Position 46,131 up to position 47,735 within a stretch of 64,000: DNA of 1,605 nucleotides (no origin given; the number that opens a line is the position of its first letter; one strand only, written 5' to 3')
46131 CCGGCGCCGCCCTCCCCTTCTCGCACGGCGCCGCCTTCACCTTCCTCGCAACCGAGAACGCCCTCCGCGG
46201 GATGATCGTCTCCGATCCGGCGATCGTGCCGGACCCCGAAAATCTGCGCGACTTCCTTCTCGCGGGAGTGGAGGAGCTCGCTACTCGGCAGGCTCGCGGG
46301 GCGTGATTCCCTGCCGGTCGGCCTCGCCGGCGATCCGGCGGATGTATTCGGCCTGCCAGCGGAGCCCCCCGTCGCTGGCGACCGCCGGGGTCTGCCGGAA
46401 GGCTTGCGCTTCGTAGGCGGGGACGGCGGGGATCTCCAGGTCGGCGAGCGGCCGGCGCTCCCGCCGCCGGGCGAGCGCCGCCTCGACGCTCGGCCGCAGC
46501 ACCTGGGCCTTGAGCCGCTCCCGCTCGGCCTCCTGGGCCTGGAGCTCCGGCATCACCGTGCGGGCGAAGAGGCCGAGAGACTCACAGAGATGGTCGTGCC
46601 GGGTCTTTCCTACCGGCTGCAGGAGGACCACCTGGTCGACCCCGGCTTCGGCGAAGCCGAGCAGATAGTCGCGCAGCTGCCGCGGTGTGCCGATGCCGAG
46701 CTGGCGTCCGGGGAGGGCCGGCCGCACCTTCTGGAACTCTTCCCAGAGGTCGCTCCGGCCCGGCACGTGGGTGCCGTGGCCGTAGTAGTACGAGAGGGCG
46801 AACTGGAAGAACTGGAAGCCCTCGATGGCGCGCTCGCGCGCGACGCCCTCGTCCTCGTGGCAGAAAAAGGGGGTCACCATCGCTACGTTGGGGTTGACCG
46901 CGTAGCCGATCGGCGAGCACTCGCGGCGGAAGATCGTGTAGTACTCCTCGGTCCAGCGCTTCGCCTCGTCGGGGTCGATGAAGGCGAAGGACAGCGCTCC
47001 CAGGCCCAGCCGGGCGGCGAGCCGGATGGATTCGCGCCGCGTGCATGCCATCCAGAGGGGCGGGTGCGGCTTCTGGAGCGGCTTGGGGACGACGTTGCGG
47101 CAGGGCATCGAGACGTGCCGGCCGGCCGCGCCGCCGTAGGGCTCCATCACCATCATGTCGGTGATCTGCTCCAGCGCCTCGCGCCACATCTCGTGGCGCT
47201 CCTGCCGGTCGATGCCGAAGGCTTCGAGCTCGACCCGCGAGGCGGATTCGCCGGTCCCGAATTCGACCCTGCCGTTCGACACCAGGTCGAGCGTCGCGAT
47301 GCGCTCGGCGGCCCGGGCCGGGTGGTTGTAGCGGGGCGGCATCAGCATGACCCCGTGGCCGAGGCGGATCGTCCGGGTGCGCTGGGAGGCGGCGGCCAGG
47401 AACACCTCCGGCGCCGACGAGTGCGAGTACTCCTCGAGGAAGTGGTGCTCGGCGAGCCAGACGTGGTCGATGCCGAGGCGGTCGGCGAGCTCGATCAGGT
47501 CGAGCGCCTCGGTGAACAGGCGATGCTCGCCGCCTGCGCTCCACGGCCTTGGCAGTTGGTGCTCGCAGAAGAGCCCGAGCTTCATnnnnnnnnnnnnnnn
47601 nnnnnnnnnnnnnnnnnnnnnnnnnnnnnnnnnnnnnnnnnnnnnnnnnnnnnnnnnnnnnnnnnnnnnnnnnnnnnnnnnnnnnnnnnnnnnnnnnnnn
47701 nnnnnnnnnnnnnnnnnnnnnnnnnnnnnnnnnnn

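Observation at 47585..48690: PKS-B ends in an esterase/lipase-type alpha/beta-hydrolase (fold-3, PGGG oxyanion motif) plus a 146-aa unknown tail instead of a canonical TE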

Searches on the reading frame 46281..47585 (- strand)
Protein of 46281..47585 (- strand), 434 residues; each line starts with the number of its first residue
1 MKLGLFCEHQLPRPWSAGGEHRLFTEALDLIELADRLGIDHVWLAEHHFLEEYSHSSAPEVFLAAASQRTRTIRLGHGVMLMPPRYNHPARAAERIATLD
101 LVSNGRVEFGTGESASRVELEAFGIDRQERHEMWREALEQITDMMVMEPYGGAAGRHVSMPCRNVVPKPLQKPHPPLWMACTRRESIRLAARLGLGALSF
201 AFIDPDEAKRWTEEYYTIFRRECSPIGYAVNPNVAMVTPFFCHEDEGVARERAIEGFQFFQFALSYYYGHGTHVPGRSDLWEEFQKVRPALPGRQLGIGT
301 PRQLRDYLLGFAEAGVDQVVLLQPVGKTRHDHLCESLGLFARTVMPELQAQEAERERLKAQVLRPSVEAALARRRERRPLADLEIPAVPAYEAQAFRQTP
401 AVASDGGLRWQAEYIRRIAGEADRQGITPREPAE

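Call 7: search_protein_families(library=pfam, proteins=[window:46284-47585:-], max_evalue=0.01)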
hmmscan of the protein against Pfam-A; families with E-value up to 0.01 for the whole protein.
window:46284-47585:- (434 aa): 1 family
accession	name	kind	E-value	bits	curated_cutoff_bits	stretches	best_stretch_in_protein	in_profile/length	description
PF00296.26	Bac_luciferase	-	1.4e-51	176.2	27.9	1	1-318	1-314/314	Luciferase-like monooxygenase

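Call 8: search_protein_families(library=ncbifam, proteins=[window:46284-47585:-], max_evalue=0.1)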
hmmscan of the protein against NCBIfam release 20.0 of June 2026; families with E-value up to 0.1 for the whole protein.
window:46284-47585:- (434 aa): 31 families (the best 25 are shown)
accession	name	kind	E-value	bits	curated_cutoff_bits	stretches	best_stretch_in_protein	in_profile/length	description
TIGR03558.1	oxido_grp_1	subfamily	1e-29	103.8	166.95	1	24-329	19-313/325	MsnO8 family LLM class oxidoreductase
TIGR03619.1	F420_Rv2161c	subfamily_domain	3.7e-27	95.5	166.9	1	33-209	6-192/247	TIGR03619 family F420-dependent LLM class oxidoreductase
TIGR04027.1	LLM_KPN_01858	hypoth_equivalog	2.1e-26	92.7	412.9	1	24-151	19-144/326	putative FMN-dependent luciferase-like monooxygenase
TIGR03858.1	LLM_2I7G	subfamily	4.5e-26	91.6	462.25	1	23-348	24-336/337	Atu2307/SP_0267 family LLM class monooxygenase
TIGR03560.1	F420_Rv1855c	subfamily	7.2e-24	84.8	231.4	1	21-210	9-203/227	TIGR03560 family F420-dependent LLM class oxidoreductase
TIGR04020.1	seco_metab_LLM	subfamily_domain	5.7e-17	61.9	244.45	1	28-255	22-244/341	MupA/Atu3671 family FMN-dependent luciferase-like monooxygenase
NF002619.0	PRK02271.1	equivalog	6.8e-17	61.7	276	1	26-198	15-175/329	5,10-methylenetetrahydromethanopterin reductase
TIGR03571.1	lucif_BA3436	subfamily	3.3e-16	59.4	303.9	1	12-198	18-205/304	TIGR03571 family LLM class oxidoreductase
NF052254.1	luciferase_Alph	exception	3.6e-16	59.3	600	1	26-218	23-210/354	luciferase subunit alpha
TIGR03555.1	F420_mer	equivalog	1.1e-14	54.6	348.7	1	28-199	15-175/325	5,10-methylenetetrahydromethanopterin reductase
NF007802.0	PRK10508.1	equivalog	7.8e-14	51.5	540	1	22-204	24-194/335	luciferase-like monooxygenase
TIGR03621.1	F420_MSMEG_2516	subfamily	1.3e-13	50.7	213.15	1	30-192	19-168/295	TIGR03621 family F420-dependent LLM class oxidoreductase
TIGR03854.1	F420_MSMEG_3544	hypoth_equivalog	2.7e-13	49.9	295.6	1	30-212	18-191/290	TIGR03854 family LLM class F420-dependent oxidoreductase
TIGR03559.1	F420_Rv3520c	subfamily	3.6e-12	46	335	1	24-200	12-189/325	LLM class F420-dependent oxidoreductase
NF001939.1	PRK00719.1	subfamily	5.1e-12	45.3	510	1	58-192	52-186/373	alkanesulfonate monooxygenase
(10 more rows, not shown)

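Call 31: find_encoding_contigs(protein=window:46281-47585:-, flank=10000, max_places=6)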
Protein window:46281-47585:- (434 aa): no gene with exactly this product is on record in the collection.

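Call 57: find_homologous_proteins(query=window:46284-47585:-)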
Query window:46284-47585:- (434 aa): 8000 proteins with E <= 0.001 among 8000 candidates; the best 120 are listed.
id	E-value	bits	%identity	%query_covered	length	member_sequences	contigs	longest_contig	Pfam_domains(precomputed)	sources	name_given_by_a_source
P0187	7.5e-209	712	71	99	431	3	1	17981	PF00296.27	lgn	-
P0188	3.4e-204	697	72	97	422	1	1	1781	PF00296.27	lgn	-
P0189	3.1e-202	691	71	96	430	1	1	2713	PF00296.27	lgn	-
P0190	1.5e-200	685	69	98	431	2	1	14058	PF00296.27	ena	-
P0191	2.6e-199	681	69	98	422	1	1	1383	PF00296.27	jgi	jgi:alkanesulfonate monooxygenase SsuD/methylene tetrahydromethanopterin reductase-like flavin-depen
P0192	3.0e-183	628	65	98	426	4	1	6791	PF00296.27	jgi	jgi:alkanesulfonate monooxygenase SsuD/methylene tetrahydromethanopterin reductase-like flavin-depen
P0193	4.0e-182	624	65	98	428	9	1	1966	PF00296.27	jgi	jgi:alkanesulfonate monooxygenase SsuD/methylene tetrahydromethanopterin reductase-like flavin-depen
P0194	8.2e-182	623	65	97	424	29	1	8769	PF00296.27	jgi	jgi:alkanesulfonate monooxygenase SsuD/methylene tetrahydromethanopterin reductase-like flavin-depen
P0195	3.8e-181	621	65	98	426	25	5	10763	PF00296.27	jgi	jgi:alkanesulfonate monooxygenase SsuD/methylene tetrahydromethanopterin reductase-like flavin-depen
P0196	1.0e-180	620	65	97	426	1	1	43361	PF00296.27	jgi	jgi:alkanesulfonate monooxygenase SsuD/methylene tetrahydromethanopterin reductase-like flavin-depen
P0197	3.7e-180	618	64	97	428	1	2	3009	PF00296.27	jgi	jgi:alkanesulfonate monooxygenase SsuD/methylene tetrahydromethanopterin reductase-like flavin-depen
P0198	4.2e-180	618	63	98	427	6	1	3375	PF00296.27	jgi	jgi:alkanesulfonate monooxygenase SsuD/methylene tetrahydromethanopterin reductase-like flavin-depen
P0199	6.0e-180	617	63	98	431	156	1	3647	PF00296.27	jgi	jgi:alkanesulfonate monooxygenase SsuD/methylene tetrahydromethanopterin reductase-like flavin-depen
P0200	2.8e-179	615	63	97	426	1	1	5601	PF00296.27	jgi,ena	-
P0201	2.0e-178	612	62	99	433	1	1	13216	PF00296.27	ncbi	-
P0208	1.8e-173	596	63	94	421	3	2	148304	PF00296.27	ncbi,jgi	jgi:alkanesulfonate monooxygenase SsuD/methylene tetrahydromethanopterin reductase-like flavin-depen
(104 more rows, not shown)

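Call 58: find_encoding_contigs(protein=P0187, flank=10000, max_places=2)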
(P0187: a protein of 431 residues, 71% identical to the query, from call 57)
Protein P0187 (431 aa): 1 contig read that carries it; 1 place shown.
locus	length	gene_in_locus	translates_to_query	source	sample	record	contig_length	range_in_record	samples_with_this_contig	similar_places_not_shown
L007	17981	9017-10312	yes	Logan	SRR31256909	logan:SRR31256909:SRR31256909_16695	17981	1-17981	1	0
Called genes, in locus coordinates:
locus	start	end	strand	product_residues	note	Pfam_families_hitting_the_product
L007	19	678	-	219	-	PF00302:CAT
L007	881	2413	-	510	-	PF13091:PLDc_2 (weak), PF00614:PLDc (faint), PF13091:PLDc_2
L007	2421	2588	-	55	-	-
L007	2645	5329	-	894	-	-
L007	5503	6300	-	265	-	-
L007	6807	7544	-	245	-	-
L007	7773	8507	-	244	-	PF22624:AASDHPPT_N, PF01648:ACPS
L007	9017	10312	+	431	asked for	PF00296:Bac_luciferase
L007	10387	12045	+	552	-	PF03109:ABC1, PF00069:Pkinase (faint), PF01636:APH (faint)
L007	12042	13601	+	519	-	PF03109:ABC1, PF01636:APH (faint)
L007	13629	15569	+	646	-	-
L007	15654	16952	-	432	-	PF03007:WS_DGAT_cat, PF00668:Condensation (faint), PF06974:WS_DGAT_C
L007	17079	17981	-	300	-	?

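Call 59: find_encoding_contigs(protein=P0190, flank=10000, max_places=2)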
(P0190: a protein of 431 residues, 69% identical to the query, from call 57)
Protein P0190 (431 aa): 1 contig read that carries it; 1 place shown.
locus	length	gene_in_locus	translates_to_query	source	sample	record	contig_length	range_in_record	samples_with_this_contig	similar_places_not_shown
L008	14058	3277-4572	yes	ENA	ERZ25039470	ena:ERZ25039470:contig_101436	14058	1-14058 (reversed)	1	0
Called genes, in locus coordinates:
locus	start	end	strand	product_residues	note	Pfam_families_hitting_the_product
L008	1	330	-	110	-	?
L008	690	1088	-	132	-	PF00550:PP-binding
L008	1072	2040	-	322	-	PF23525:Methyltransf_36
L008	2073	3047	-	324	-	PF23526:AprA_N (weak), PF23589:WHD_AprA, PF23525:Methyltransf_36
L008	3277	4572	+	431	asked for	PF00296:Bac_luciferase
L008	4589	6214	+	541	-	PF03109:ABC1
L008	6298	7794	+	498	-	PF03109:ABC1, PF01636:APH (faint)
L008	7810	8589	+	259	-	PF01734:Patatin (weak)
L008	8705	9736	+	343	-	-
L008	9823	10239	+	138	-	-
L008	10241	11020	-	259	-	PF00975:Thioesterase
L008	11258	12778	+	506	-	PF07519:Tannase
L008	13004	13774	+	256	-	-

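Call 60: find_encoding_contigs(protein=P0196, flank=10000, max_places=2)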
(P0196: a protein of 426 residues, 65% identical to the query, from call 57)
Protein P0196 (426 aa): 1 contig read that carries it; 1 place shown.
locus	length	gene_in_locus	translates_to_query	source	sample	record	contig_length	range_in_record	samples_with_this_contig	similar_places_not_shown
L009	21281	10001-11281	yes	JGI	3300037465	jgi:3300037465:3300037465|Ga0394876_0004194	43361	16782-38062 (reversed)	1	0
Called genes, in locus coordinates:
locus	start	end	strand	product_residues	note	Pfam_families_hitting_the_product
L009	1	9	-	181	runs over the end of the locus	PF00903:Glyoxalase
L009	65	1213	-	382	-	PF01717:Meth_synt_2 (weak)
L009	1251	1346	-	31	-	-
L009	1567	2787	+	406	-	PF00266:Aminotran_5, PF01053:Cys_Met_Meta_PP (faint), PF01041:DegT_DnrJ_EryC1 (faint)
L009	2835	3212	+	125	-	PF02369:Big_1 (weak)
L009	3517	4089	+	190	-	PF05685:Uma2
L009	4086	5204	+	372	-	PF01717:Meth_synt_2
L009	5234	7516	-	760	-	PF00330:Aconitase, PF00694:Aconitase_C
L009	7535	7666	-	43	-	-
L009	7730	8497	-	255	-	PF00753:Lactamase_B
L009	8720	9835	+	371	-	PF02515:CoA_transf_3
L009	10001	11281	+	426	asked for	PF00296:Bac_luciferase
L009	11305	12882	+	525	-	PF00884:Sulfatase, PF01663:Phosphodiest (weak), PF16347:SGSH_C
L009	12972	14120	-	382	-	PF00296:Bac_luciferase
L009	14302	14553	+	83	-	PF02627:CMD (weak)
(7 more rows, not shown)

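Call 61: find_encoding_contigs(protein=P0208, flank=10000, max_places=2)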
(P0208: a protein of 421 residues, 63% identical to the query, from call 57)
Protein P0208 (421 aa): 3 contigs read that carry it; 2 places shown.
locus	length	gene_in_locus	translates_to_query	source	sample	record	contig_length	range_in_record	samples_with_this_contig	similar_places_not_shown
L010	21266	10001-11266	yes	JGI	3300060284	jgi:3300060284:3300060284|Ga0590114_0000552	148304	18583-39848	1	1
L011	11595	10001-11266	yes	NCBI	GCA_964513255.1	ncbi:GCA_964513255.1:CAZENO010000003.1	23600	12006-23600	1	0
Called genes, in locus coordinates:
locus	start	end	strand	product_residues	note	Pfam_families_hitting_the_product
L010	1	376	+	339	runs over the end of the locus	PF00296:Bac_luciferase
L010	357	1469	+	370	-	PF00478:IMPDH (faint), PF03060:NMO, PF01070:FMN_dh (weak)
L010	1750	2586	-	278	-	PF00378:ECH_1, PF16113:ECH_2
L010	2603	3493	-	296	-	PF10340:Say1_Mug180, PF20434:BD-FAE, PF07859:Abhydrolase_3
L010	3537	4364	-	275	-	PF13622:4HBT_3, PF03061:4HBT (faint)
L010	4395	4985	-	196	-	PF02627:CMD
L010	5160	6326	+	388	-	PF02803:Thiolase_C (faint), PF22691:Thiolase_C_1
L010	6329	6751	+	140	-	PF12172:zf-ChsH2, PF01796:OB_ChsH2_C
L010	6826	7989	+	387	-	PF00296:Bac_luciferase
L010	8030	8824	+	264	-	PF00378:ECH_1, PF16113:ECH_2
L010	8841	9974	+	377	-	PF00478:IMPDH (faint), PF03060:NMO, PF01070:FMN_dh (weak)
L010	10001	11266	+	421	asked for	PF00296:Bac_luciferase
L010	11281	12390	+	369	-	PF00296:Bac_luciferase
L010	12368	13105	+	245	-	PF06314:ADC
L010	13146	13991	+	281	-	PF00106:adh_short, PF08659:KR, PF13561:adh_short_C2, PF23441:SDR (weak)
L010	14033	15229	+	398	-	PF00067:p450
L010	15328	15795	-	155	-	PF13622:4HBT_3 (weak), PF03061:4HBT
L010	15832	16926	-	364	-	-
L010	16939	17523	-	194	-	PF00440:TetR_N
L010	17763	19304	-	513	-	PF00501:AMP-binding, PF13193:AMP-binding_C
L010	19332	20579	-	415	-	PF02771:Acyl-CoA_dh_N, PF02770:Acyl-CoA_dh_M, PF00441:Acyl-CoA_dh_1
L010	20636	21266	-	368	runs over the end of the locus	PF02771:Acyl-CoA_dh_N, PF00441:Acyl-CoA_dh_1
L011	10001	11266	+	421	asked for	PF00296:Bac_luciferase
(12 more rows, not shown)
